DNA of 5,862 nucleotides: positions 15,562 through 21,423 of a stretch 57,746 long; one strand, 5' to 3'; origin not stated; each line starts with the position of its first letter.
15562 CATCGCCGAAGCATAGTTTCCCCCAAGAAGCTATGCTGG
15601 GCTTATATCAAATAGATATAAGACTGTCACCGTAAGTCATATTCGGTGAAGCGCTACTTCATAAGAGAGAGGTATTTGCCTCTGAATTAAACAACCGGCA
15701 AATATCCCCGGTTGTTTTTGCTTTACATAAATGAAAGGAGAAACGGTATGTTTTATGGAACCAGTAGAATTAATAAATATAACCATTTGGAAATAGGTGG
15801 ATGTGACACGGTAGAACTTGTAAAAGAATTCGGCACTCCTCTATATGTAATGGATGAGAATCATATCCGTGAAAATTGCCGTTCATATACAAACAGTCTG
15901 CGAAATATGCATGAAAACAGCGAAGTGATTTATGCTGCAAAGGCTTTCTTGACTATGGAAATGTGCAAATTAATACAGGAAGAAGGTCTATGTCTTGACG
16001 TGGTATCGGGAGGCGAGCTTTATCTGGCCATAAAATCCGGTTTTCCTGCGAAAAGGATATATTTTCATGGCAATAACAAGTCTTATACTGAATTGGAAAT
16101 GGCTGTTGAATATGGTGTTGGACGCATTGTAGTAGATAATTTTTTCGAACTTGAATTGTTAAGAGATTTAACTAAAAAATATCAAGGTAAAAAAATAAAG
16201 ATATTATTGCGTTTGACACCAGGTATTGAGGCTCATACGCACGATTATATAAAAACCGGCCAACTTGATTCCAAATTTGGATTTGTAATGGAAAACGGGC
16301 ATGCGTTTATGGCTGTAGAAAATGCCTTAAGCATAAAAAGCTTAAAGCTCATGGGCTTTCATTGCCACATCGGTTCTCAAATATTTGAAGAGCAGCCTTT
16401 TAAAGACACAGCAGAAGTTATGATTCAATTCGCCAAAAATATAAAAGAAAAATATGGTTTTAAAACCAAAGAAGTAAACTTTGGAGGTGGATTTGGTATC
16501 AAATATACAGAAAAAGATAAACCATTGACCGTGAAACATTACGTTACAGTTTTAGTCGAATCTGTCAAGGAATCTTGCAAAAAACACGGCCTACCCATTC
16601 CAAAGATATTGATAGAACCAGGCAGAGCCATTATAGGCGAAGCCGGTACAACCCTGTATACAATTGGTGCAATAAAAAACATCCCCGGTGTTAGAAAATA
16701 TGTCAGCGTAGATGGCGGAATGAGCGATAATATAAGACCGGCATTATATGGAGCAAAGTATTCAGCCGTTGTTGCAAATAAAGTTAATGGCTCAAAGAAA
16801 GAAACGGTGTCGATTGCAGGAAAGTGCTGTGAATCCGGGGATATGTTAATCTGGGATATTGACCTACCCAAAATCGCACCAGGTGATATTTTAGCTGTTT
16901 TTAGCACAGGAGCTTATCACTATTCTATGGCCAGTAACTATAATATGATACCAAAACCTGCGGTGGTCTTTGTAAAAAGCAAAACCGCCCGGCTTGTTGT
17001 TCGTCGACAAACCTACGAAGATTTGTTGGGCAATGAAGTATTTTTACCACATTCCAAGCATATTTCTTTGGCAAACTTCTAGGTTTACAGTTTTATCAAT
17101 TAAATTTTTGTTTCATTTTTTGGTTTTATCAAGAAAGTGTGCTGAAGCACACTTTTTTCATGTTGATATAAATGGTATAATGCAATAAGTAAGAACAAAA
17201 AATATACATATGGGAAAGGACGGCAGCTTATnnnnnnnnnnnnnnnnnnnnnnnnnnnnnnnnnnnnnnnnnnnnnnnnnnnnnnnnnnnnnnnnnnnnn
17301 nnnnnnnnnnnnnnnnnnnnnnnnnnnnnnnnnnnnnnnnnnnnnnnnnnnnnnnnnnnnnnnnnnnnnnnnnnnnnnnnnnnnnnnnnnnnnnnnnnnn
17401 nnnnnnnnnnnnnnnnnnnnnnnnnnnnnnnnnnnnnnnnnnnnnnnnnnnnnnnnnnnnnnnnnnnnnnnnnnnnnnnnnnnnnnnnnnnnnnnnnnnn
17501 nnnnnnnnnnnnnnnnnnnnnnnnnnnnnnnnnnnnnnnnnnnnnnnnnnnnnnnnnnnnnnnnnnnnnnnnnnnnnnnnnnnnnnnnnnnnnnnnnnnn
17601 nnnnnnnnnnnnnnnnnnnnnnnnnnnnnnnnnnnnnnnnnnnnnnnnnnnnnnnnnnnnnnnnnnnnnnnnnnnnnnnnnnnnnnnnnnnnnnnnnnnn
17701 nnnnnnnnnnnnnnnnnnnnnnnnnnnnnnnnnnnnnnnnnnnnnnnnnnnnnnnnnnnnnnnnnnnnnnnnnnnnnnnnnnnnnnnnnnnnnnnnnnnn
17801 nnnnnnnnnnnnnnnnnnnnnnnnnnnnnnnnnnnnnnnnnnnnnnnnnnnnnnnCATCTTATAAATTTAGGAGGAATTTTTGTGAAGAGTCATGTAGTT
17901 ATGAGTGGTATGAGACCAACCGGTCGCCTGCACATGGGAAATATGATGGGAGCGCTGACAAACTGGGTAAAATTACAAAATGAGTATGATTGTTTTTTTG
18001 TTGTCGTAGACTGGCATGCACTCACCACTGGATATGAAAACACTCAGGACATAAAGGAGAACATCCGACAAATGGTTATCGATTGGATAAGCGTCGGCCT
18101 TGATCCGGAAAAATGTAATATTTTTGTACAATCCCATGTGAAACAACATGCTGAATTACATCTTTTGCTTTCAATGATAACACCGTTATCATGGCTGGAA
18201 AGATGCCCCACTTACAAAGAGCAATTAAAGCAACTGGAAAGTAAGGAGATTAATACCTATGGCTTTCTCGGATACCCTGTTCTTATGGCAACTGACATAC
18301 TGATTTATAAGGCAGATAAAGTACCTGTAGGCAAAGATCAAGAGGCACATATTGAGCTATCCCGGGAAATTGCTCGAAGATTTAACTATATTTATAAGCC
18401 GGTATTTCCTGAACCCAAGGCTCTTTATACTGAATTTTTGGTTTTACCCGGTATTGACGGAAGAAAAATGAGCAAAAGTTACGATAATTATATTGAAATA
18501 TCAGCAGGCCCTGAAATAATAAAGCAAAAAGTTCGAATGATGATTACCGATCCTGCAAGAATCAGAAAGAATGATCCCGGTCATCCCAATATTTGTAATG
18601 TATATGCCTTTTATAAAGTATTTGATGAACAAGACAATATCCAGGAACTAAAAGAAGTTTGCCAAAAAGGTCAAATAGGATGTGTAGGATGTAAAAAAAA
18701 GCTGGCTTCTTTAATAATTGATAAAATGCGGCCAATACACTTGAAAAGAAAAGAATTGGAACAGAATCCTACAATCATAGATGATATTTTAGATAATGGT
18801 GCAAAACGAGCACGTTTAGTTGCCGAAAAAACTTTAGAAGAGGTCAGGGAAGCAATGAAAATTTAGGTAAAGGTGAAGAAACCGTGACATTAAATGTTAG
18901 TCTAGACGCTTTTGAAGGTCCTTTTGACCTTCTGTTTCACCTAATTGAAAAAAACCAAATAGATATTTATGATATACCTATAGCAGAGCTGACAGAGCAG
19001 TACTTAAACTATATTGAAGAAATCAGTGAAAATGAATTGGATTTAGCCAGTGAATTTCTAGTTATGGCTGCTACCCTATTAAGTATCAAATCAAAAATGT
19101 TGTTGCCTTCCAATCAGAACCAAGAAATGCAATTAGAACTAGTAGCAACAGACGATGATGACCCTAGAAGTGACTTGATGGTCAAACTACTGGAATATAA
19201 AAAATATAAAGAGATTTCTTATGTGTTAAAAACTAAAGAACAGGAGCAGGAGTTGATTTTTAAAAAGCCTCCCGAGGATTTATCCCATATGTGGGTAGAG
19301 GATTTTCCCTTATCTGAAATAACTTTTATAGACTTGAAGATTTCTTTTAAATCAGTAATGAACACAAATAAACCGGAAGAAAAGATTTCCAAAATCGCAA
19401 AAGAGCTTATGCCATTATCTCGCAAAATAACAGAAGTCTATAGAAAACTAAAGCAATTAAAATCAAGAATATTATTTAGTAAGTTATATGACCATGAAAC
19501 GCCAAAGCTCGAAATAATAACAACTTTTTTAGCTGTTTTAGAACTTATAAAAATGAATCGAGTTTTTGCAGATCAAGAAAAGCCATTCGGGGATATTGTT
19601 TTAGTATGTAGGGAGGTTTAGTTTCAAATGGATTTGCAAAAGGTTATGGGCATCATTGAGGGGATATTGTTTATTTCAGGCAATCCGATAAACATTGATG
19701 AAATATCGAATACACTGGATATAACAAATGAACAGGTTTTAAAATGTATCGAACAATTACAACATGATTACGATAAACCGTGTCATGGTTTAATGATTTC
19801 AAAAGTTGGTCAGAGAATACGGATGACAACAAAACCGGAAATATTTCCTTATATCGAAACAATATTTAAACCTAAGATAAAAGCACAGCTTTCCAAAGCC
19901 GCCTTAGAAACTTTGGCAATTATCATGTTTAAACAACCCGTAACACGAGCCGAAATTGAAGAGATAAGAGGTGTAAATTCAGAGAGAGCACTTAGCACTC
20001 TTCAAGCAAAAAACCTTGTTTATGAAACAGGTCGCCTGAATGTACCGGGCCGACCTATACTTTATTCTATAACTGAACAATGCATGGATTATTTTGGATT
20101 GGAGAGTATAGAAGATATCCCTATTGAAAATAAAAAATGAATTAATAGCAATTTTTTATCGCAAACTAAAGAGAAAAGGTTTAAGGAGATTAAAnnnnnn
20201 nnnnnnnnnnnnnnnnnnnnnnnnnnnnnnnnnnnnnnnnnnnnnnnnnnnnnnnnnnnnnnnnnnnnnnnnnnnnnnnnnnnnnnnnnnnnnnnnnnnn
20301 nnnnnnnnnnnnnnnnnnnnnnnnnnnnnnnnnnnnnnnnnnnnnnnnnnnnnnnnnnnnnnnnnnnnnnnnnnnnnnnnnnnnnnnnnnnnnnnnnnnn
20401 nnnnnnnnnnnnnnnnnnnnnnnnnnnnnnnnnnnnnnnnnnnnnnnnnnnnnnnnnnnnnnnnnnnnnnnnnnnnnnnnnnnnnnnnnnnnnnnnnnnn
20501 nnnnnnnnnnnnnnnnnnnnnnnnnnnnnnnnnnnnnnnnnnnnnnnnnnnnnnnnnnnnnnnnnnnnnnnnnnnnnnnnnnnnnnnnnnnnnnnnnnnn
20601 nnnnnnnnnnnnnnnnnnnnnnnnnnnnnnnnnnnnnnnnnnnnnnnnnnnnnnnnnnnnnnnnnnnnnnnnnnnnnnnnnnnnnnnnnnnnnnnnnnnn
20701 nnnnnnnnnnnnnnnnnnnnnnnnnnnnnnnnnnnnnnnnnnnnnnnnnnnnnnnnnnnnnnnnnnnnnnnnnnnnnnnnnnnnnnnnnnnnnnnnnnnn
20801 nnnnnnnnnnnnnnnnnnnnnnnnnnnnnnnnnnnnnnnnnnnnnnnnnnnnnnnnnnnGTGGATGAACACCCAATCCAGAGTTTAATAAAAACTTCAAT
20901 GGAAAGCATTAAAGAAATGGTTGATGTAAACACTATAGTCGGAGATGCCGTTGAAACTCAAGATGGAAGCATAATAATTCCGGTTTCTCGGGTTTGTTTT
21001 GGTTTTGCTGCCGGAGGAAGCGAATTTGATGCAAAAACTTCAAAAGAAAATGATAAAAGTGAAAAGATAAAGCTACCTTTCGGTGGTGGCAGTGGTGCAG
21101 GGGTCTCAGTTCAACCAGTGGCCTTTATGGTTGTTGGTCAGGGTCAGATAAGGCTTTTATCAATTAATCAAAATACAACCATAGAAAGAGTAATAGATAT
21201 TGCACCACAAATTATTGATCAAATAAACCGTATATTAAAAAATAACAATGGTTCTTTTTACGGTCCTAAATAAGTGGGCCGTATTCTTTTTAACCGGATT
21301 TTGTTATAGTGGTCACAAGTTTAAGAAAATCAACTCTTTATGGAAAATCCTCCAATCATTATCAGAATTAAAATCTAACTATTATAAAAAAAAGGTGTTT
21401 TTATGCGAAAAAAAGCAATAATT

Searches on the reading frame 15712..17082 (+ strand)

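Call 11: search_protein_families(library=ncbifam, proteins=[window:15712-17082:+], max_evalue=0.00001)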
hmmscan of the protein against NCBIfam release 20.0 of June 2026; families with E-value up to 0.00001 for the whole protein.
window:15712-17082:+ (456 aa): 8 families
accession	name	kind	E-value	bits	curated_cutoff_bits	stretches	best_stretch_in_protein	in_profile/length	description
TIGR01048.1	lysA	equivalog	3e-151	503.7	297.9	1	21-442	4-416/417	diaminopimelate decarboxylase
NF006515.0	PRK08961.1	equivalog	2.9e-59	200.9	802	1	37-420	498-858/861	bifunctional aspartate kinase/diaminopimelate decarboxylase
NF052544.1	OrLyDeCDokD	equivalog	6.7e-58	196.4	700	1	19-443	18-460/461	ornithine/lysine decarboxylase DokD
TIGR03099.1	dCO2ase_PEP1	hypoth_equivalog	3.3e-56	191.1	478.45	1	24-416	6-391/398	pyridoxal-dependent decarboxylase, exosortase A system-associated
NF041039.1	FslC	exception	1.6e-30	106.3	500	1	34-432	20-414/418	rhizoferrin biosystnesis N-citrylornithine decarboxylase FslC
TIGR01273.1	speA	equivalog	2.2e-19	69.4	624.1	1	134-309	163-339/624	arginine decarboxylase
NF003763.0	PRK05354.1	equivalog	1.3e-18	66.9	369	1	139-311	175-349/636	biosynthetic arginine decarboxylase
TIGR01047.1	nspC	equivalog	1.7e-11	43.2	409.05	1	42-437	3-375/380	carboxynorspermidine decarboxylase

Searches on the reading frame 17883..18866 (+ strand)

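Call 11: search_protein_families(library=ncbifam, proteins=[window:17883-18866:+], max_evalue=0.00001)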
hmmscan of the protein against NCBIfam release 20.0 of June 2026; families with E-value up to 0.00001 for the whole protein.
window:17883-18866:+ (327 aa): 11 families
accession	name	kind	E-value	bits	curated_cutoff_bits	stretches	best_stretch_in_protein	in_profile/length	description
NF008922.0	PRK12283.1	equivalog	3.6e-135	450.9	572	2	2-171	2-171/400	tryptophan--tRNA ligase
TIGR00233.1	trpS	equivalog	3.8e-92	309.1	176.75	1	3-325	2-326/328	tryptophan--tRNA ligase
NF009207.0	PRK12556.1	equivalog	1.4e-72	244.4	479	1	1-325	1-329/332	tryptophan--tRNA ligase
NF008923.0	PRK12284.1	equivalog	1.4e-64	218.5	597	1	5-325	4-329/431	tryptophan--tRNA ligase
NF008925.0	PRK12285.1-2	equivalog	3.5e-36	124.9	451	1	4-294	63-355/365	tryptophan--tRNA ligase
NF008927.0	PRK12285.1-4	equivalog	1.6e-25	90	478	1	2-294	72-364/385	tryptophan--tRNA ligase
NF008926.0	PRK12285.1-3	equivalog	1.4e-24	86.8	320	2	175-292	299-420/429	tryptophan--tRNA ligase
NF008928.0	PRK12285.1-5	equivalog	1.2e-18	67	891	2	5-170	94-255/530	tryptophan--tRNA ligase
NF006330.0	PRK08560.1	equivalog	7.4e-17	61.4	220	1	9-288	38-310/342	tyrosine--tRNA ligase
NF008924.0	PRK12285.1-1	equivalog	1e-15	57.9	644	1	5-294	75-360/381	tryptophan--tRNA ligase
TIGR00234.1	tyrS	equivalog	1e-08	34.7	113.8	1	5-217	37-254/406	tyrosine--tRNA ligase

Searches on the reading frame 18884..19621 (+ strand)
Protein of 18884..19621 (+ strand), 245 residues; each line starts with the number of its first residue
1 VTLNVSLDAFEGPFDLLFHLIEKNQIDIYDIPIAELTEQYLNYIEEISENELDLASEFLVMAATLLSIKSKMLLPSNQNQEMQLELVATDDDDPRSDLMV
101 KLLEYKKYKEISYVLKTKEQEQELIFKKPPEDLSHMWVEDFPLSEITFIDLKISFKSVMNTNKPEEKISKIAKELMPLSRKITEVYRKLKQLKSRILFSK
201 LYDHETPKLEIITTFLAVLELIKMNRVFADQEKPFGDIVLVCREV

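Call 11: search_protein_families(library=ncbifam, proteins=[window:18884-19621:+], max_evalue=0.00001)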
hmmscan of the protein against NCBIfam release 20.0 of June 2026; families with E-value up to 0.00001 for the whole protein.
window:18884-19621:+ (245 aa): 5 families
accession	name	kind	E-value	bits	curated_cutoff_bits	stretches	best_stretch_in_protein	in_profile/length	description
NF000995.0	PRK00104.1-4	equivalog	7.6e-73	245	315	1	2-243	4-246/251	segregation/condensation protein A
NF000992.0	PRK00104.1-1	equivalog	6.1e-56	189.7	417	1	1-242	1-242/247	segregation/condensation protein A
NF000994.0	PRK00104.1-3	equivalog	1.5e-55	188.5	234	1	2-240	3-238/246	segregation/condensation protein A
NF000993.0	PRK00104.1-2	equivalog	2.6e-47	161.5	268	1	4-242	2-232/237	segregation/condensation protein A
NF001751.0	PRK00478.1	equivalog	1.7e-21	76.7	436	1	2-113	160-270/505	segregation/condensation protein A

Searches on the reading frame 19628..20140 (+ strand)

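Call 11: search_protein_families(library=ncbifam, proteins=[window:19628-20140:+], max_evalue=0.00001)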
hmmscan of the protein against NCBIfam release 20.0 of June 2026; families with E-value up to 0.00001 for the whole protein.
window:19628-20140:+ (170 aa): 2 families
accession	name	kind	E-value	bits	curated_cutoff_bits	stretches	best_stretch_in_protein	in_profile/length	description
TIGR00281.1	TIGR00281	equivalog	1.5e-42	145.3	89.2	1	8-166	4-163/186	SMC-Scp complex subunit ScpB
NF001106.1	PRK00135.2-1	exception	5.2e-34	117.8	300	1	6-170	202-368/377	SMC-Scp complex subunit ScpB, long form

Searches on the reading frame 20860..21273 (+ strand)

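Call 11: search_protein_families(library=ncbifam, proteins=[window:20860-21273:+], max_evalue=0.00001)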
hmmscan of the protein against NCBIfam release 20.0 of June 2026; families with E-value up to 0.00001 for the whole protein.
window:20860-21273:+ (137 aa): 1 family
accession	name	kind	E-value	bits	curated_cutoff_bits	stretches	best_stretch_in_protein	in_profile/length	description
TIGR02874.1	spore_ytfJ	equivalog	2.2e-58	196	116.3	1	3-129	1-124/125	GerW family sporulation protein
